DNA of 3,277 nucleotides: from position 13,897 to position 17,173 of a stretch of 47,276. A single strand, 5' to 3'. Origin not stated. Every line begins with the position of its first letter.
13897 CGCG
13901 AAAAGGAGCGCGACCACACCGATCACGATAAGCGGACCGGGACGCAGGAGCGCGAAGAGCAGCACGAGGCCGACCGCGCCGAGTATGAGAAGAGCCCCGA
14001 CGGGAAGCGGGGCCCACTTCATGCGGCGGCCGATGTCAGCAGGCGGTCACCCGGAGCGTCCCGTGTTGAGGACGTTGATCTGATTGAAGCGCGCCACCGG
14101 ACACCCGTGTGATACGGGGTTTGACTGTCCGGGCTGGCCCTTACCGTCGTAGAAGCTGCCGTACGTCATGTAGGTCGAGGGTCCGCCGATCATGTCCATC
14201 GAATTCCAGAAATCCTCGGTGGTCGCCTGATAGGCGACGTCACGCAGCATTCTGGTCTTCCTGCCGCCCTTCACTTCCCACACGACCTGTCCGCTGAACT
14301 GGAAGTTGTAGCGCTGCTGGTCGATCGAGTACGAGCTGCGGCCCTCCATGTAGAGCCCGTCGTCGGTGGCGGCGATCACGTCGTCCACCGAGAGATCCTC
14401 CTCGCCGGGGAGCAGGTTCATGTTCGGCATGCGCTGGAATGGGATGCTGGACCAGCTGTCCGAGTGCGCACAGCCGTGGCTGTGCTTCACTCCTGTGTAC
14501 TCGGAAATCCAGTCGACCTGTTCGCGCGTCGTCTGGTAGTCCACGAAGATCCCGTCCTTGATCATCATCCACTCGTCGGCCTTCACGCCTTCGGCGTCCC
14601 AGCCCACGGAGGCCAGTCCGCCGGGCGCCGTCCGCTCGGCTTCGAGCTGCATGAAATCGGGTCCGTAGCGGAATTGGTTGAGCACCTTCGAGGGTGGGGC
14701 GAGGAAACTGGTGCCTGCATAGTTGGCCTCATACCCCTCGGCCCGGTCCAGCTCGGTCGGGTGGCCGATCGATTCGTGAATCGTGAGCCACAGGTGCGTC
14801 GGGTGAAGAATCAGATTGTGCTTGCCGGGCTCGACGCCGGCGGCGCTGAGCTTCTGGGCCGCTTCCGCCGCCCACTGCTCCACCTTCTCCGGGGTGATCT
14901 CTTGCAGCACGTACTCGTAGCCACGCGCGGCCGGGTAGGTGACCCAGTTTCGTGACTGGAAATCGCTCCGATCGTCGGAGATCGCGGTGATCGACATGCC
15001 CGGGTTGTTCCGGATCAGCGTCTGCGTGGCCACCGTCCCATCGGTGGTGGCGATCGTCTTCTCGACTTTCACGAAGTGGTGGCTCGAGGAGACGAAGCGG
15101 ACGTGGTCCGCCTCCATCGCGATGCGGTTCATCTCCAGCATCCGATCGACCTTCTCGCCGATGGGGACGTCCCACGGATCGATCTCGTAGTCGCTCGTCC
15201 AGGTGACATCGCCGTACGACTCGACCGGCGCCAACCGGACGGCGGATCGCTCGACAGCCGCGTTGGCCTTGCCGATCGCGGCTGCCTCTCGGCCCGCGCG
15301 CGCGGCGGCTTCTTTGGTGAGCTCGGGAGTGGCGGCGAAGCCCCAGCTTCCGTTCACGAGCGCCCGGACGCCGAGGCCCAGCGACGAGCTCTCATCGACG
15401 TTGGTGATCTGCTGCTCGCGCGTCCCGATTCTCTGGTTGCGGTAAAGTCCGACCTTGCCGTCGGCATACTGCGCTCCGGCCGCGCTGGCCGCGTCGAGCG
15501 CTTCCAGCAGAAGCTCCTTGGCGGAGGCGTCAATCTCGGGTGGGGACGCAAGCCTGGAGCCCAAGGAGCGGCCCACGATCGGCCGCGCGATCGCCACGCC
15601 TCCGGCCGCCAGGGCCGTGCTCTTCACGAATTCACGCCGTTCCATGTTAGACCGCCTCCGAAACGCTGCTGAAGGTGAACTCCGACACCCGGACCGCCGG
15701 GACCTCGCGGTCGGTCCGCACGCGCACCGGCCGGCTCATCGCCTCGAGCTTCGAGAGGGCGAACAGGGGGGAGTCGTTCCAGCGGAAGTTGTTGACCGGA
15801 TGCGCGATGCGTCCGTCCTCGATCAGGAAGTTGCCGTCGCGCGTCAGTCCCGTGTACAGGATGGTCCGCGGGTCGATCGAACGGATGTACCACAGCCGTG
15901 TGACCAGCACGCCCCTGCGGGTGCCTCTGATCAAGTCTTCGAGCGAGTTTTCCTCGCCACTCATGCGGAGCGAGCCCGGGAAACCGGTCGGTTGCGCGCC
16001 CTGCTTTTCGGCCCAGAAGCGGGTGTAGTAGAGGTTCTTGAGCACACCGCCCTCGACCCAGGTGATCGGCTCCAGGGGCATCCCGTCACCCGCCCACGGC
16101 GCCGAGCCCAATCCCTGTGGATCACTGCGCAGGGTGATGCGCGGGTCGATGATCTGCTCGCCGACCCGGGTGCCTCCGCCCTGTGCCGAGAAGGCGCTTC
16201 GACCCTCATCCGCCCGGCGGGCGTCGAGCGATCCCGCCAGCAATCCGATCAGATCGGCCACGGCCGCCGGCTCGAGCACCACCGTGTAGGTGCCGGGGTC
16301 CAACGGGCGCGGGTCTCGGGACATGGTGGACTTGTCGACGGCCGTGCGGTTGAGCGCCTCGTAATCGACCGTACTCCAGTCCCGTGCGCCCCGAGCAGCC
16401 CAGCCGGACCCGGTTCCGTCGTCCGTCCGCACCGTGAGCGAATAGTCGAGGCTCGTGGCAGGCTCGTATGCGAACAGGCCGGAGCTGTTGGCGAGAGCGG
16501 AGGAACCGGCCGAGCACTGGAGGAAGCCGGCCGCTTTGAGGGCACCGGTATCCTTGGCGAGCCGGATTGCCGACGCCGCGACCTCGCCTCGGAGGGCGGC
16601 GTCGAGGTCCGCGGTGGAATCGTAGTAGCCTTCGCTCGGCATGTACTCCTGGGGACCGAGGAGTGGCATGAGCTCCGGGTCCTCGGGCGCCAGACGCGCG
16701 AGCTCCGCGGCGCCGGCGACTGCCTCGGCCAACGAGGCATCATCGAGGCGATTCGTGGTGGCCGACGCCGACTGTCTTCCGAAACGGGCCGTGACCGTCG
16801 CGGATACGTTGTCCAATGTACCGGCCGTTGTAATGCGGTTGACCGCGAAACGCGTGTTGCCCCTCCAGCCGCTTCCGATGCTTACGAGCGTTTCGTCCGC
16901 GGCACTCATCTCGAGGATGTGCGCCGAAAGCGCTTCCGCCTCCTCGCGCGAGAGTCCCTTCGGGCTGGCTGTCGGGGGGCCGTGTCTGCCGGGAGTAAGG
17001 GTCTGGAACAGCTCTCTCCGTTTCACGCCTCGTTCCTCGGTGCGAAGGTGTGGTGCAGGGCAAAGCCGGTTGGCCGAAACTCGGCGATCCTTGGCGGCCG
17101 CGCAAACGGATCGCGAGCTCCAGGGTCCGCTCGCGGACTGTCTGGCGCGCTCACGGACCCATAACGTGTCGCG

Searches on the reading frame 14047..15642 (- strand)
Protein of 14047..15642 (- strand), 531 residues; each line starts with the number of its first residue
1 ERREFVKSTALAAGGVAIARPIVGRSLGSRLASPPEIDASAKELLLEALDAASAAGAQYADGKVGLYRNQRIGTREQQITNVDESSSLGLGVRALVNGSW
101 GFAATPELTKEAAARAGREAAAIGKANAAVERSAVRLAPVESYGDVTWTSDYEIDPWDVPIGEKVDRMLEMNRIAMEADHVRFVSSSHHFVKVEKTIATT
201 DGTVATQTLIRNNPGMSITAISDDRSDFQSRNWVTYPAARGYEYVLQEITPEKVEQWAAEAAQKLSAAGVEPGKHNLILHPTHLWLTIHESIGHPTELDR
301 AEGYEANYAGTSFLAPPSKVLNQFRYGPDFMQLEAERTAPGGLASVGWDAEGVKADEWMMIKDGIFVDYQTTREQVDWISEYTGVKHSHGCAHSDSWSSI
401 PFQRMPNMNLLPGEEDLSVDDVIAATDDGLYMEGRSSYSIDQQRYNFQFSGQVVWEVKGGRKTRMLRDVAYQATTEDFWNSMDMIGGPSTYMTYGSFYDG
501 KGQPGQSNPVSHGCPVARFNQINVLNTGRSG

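Call 67: search_protein_families(library=pfam, proteins=[window:14047-15642:-], max_evalue=0.00001)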
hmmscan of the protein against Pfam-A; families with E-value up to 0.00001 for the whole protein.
window:14047-15642:- (531 aa): 3 families
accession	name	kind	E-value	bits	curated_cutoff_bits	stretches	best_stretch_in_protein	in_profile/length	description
PF19289.4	PmbA_TldD_3rd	-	2.3e-18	66.6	22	1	273-524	2-218/220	PmbA/TldA metallopeptidase C-terminal domain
PF01523.21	PmbA_TldD_1st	-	2.8e-10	40.6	20.9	1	68-123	9-64/65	PmbA/TldA metallopeptidase domain 1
PF19290.4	PmbA_TldD_2nd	-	1.7e-09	38.6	20.9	1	155-265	2-105/109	PmbA/TldA metallopeptidase central domain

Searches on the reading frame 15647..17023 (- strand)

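Call 67: search_protein_families(library=pfam, proteins=[window:15647-17023:-], max_evalue=0.00001)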
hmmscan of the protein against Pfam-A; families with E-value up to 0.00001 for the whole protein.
window:15647-17023:- (458 aa): 1 family
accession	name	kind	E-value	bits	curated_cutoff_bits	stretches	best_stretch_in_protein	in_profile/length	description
PF19289.4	PmbA_TldD_3rd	-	6.3e-43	146.9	22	1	243-452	1-219/220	PmbA/TldA metallopeptidase C-terminal domain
